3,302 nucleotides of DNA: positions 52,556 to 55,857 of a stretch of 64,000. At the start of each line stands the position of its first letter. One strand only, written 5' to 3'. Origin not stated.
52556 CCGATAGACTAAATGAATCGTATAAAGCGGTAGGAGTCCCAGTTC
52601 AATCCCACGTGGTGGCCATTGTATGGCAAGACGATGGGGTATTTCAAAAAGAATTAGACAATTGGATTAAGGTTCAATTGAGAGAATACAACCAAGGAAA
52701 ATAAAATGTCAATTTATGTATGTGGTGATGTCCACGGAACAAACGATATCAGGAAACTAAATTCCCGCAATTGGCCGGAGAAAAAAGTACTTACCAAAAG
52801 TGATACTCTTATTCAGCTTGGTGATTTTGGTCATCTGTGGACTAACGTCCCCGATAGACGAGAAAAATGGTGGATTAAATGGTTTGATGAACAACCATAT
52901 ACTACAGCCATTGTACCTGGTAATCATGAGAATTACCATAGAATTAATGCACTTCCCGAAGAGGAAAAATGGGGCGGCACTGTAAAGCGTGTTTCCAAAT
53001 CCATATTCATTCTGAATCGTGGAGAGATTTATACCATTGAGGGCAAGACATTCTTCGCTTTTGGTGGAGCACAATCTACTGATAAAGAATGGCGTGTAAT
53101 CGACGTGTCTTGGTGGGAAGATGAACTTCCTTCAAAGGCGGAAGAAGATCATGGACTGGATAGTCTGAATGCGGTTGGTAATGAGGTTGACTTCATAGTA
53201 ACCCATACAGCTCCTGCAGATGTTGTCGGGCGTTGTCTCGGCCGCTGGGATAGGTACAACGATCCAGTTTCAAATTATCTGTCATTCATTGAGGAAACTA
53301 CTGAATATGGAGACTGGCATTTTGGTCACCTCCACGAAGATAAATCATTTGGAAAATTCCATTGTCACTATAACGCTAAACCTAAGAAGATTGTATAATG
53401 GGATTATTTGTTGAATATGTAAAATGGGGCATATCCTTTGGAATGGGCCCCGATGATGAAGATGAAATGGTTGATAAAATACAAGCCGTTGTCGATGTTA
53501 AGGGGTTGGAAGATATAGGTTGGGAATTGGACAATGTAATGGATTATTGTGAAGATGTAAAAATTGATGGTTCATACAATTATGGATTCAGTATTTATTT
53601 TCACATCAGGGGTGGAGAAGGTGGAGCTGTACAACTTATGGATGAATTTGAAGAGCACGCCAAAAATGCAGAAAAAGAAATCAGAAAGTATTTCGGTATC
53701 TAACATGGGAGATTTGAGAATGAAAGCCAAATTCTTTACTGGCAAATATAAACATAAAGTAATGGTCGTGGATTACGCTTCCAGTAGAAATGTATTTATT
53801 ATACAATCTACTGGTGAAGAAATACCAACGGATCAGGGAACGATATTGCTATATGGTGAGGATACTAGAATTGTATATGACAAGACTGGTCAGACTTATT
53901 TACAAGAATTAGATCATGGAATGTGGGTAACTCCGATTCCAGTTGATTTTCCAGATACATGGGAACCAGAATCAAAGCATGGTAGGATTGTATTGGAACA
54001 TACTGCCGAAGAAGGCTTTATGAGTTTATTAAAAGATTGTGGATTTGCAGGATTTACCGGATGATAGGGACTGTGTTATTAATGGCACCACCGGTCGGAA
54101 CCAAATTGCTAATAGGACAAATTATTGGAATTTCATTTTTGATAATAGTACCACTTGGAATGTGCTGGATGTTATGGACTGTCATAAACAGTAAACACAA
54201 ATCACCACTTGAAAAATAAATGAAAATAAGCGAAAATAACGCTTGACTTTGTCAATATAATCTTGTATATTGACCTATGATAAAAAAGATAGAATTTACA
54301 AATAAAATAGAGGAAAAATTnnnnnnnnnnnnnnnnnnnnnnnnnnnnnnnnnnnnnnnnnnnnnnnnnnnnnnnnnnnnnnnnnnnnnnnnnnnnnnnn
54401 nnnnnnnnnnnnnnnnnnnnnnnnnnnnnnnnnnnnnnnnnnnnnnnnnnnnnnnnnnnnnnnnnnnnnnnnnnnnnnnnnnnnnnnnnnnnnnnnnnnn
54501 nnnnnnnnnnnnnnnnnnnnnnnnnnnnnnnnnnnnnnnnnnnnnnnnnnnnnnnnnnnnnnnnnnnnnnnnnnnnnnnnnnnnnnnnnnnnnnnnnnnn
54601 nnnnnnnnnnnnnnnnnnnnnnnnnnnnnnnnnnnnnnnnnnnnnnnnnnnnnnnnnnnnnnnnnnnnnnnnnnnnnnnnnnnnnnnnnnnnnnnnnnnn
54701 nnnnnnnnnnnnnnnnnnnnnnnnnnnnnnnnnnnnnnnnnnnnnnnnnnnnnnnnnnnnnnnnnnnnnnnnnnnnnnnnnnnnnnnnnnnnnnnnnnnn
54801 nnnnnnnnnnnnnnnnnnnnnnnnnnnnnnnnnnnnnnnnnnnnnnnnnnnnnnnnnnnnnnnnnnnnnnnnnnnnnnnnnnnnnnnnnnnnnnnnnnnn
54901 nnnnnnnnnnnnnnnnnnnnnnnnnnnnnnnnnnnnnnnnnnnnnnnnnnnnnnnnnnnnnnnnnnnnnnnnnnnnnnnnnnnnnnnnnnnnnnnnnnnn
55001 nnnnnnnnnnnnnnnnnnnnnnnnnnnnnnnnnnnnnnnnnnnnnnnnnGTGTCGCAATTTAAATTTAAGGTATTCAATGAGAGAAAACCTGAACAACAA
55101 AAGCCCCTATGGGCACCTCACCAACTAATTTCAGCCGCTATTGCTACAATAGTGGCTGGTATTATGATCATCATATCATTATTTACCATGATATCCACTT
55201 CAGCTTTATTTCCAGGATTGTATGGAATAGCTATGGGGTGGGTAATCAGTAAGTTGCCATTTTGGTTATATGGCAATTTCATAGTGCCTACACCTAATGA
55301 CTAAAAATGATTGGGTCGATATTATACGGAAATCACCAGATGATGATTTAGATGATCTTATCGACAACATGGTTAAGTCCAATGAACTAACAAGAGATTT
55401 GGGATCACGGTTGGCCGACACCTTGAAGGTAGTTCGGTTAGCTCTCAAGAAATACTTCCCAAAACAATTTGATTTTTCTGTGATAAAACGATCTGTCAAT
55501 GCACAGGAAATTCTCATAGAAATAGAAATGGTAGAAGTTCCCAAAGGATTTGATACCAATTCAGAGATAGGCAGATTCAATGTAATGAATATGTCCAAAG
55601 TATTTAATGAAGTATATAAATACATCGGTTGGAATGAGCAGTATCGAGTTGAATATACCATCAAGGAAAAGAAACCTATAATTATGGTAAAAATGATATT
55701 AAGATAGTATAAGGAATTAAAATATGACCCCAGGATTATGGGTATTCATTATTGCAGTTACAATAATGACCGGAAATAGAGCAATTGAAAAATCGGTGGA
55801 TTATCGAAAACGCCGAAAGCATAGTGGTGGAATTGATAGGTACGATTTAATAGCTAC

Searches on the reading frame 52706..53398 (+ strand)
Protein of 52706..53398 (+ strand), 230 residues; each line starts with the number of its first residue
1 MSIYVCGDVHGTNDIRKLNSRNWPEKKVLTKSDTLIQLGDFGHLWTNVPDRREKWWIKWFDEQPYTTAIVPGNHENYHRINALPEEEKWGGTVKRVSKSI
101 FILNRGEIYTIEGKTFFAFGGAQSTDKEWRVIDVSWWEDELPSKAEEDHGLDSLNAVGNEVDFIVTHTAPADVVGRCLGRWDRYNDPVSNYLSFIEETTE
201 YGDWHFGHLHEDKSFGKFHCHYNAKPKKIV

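Call 4: search_protein_families(library=pfam, proteins=[window:52706-53398:+], max_evalue=0.01)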
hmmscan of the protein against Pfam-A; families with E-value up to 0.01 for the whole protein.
window:52706-53398:+ (230 aa): 1 family
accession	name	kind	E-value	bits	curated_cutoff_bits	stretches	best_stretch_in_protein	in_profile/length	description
PF00149.33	Metallophos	-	5.9e-12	46.8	21.5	1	1-211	1-190/191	Calcineurin-like phosphoesterase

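Call 7: search_protein_families(library=phrogs, proteins=[window:52706-53398:+], max_evalue=0.001)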
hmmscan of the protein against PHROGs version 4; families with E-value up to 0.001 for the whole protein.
window:52706-53398:+ (230 aa): 1 family
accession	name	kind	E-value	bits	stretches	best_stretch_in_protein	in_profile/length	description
phrog_1649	-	other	3.5e-28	99.2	1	1-222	36-264/308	metallo-phosphoesterase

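Call 39: search_protein_families(library=ncbifam, proteins=[window:52706-53398:+], max_evalue=0.01)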
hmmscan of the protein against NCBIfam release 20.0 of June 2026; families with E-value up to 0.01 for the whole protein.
window:52706-53398:+ (230 aa): 0 families

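Call 81: search_solved_structures(query=window:52706-53398:+, max_evalue=1, show_alignments=1)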
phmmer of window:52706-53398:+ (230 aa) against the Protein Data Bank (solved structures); distinct sequences matched with E-value up to 1: 9.
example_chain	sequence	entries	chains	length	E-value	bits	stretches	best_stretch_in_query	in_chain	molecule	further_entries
6tji_A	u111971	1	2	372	4.3e-07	32.9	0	32-58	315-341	Cake10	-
6tjh_A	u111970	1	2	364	5.6e-07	32.5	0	28-58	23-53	Cake9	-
6tjg_A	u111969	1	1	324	2.3e-06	30.5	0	41-65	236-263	Cake8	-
6tjf_A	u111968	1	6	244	5.3e-05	26.1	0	28-58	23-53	Cake6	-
7awz_A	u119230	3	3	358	0.00019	24.3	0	27-62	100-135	Scone-E | SconeE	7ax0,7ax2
6tje_A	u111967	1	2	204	0.00048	23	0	28-58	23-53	Cake5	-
7awy_A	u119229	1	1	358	0.0011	21.7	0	27-60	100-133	Scone-R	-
6tjd_A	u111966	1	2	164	0.0081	18.9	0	28-58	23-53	Cake4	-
6tjc_A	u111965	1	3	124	0.25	14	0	28-58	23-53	Cake3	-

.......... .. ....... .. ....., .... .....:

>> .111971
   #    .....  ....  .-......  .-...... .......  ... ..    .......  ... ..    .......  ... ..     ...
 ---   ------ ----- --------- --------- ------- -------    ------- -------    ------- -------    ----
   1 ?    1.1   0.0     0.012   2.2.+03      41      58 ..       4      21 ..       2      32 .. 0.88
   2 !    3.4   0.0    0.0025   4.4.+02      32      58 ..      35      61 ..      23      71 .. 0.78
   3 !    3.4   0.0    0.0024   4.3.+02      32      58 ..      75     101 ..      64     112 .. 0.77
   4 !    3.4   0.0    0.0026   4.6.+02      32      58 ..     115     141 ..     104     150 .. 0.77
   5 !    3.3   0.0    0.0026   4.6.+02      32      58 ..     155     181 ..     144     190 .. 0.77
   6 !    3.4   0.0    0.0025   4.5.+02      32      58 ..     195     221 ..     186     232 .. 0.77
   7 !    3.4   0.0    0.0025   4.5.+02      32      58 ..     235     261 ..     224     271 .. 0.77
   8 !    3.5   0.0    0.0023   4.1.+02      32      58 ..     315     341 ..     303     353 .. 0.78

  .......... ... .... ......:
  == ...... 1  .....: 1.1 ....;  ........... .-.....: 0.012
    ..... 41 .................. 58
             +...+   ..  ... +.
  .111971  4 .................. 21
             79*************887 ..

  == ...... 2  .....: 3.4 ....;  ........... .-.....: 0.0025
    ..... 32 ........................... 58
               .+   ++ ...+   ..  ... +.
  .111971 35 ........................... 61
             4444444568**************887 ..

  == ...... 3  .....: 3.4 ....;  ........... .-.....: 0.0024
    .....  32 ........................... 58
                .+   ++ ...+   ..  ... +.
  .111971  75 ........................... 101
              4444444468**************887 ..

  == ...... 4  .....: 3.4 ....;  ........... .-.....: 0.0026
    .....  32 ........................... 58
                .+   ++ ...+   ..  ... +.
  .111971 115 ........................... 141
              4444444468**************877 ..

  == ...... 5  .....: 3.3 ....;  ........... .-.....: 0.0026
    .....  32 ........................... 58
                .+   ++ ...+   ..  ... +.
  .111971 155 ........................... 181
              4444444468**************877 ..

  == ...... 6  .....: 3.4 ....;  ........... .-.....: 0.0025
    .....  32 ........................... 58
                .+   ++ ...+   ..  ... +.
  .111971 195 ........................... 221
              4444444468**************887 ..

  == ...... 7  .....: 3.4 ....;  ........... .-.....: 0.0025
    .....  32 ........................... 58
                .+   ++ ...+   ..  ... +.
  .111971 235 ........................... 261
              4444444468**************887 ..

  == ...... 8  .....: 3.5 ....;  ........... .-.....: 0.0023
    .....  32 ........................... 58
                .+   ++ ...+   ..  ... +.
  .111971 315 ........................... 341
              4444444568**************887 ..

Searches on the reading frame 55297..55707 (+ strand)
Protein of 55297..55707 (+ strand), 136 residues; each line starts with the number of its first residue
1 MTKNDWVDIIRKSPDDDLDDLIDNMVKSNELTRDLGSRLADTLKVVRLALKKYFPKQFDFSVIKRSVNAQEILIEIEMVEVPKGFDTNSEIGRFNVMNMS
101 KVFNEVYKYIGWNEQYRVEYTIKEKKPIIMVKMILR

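Call 16: search_protein_families(library=pfam, proteins=[window:55297-55707:+], max_evalue=0.01)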
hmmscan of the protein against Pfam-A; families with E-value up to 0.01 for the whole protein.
window:55297-55707:+ (136 aa): 1 family
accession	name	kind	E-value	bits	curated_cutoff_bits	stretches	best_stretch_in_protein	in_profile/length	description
PF18847.6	LPD29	-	0.0099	17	27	0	41-110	5-66/93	Large polyvalent protein associated domain 29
